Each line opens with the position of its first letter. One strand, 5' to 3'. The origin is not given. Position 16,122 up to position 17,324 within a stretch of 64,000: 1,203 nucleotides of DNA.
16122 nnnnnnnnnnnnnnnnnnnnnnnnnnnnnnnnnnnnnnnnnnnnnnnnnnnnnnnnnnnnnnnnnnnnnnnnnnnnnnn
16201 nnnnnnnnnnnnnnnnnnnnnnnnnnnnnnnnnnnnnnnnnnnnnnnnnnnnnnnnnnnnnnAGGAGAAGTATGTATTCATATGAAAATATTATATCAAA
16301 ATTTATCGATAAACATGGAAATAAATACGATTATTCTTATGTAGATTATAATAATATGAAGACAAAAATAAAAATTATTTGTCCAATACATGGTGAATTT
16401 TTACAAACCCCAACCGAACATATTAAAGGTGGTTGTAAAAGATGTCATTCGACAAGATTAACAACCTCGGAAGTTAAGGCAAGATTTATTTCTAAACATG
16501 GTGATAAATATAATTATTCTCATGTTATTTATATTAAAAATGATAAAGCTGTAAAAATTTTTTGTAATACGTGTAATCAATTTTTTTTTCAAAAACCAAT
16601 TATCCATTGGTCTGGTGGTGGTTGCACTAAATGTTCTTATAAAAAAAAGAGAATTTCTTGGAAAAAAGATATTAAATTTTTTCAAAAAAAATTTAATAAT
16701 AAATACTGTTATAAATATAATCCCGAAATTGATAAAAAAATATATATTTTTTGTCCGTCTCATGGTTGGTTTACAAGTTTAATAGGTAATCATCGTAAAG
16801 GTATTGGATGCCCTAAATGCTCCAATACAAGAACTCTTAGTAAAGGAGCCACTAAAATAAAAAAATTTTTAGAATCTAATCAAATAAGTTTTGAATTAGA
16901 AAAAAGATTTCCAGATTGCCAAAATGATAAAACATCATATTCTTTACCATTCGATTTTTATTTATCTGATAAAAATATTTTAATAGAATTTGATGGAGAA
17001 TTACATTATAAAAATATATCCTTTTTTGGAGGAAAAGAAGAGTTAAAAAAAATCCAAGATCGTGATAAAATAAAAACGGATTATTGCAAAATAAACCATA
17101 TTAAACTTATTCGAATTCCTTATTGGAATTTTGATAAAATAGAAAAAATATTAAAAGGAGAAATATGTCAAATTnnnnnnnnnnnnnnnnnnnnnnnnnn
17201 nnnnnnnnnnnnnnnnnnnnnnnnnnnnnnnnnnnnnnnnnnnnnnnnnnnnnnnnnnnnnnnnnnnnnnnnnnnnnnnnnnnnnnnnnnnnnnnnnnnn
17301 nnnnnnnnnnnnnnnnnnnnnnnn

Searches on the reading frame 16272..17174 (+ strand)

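Call 5: search_protein_families(library=pfam, proteins=[window:16272-17174:+], max_evalue=0.01)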
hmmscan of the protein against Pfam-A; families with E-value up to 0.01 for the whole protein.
window:16272-17174:+ (301 aa): 1 family
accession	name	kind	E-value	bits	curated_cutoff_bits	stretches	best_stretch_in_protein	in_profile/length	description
PF05265.19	DUF723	-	0.0063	16.9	20.9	0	3-43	4-41/60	Protein of unknown function (DUF723)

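Call 26: search_protein_families(library=phrogs, proteins=[window:16272-17174:+], max_evalue=0.001)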
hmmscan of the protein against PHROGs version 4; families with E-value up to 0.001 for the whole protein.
window:16272-17174:+ (301 aa): 9 families
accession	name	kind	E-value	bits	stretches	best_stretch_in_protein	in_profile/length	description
phrog_559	-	DNA, RNA and nucleotide metabolism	6.3e-58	198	1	4-298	125-411/607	HNH endonuclease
phrog_9084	-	DNA, RNA and nucleotide metabolism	4.8e-26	93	1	135-289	10-157/187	homing endonuclease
phrog_4605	-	unknown function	1e-24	88.2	2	71-124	55-108/151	-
phrog_681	-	DNA, RNA and nucleotide metabolism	4.5e-24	86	1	3-200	239-442/576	endonuclease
phrog_4538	-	unknown function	3.9e-19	69.9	1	16-282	66-315/447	-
phrog_7140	-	DNA, RNA and nucleotide metabolism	1.1e-15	58.3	1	183-292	116-223/423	intron encoded nuclease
phrog_34504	-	unknown function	1.6e-09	38.3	1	227-289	309-368/386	-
phrog_27771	-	unknown function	6.5e-09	36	1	223-286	464-527/549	-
phrog_19778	-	unknown function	9.9e-09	35.7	1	225-288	284-344/362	-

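Call 27: search_protein_families(library=pfam, proteins=[window:16272-17174:+], max_evalue=10)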
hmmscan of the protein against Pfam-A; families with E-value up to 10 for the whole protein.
window:16272-17174:+ (301 aa): 7 families
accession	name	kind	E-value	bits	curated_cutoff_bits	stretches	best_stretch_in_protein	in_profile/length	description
PF05265.19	DUF723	-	0.0063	16.9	20.9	2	3-43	4-41/60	Protein of unknown function (DUF723)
PF14311.12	DUF4379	-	0.084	13.5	24.5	1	163-185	34-55/56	Probable Treble clef zinc finger domain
PF23545.1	Zn_ribbon_HMPTM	-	0.13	12.3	27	1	161-171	33-43/45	HMPTM N-terminal zinc ribbon domain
PF10080.14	FtrD-like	-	0.18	12.4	26.3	1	94-126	50-81/101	Membrane iron-sulfur containing protein FtrD-like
PF25208.1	DUF7838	-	0.43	11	28.5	0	179-193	8-22/55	Domain of unknown function (DUF7838)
PF25206.1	DUF7836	-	0.44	10.9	26.7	0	174-191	27-44/59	Domain of unknown function (DUF7836)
PF15777.11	Anti-TRAP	-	3.7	8.1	32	1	173-186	26-39/59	Tryptophan RNA-binding attenuator protein inhibitory protein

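Call 80: search_protein_families(library=ncbifam, proteins=[window:16272-17174:+], max_evalue=0.01)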
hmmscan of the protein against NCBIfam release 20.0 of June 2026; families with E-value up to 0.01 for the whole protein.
window:16272-17174:+ (301 aa): 0 families
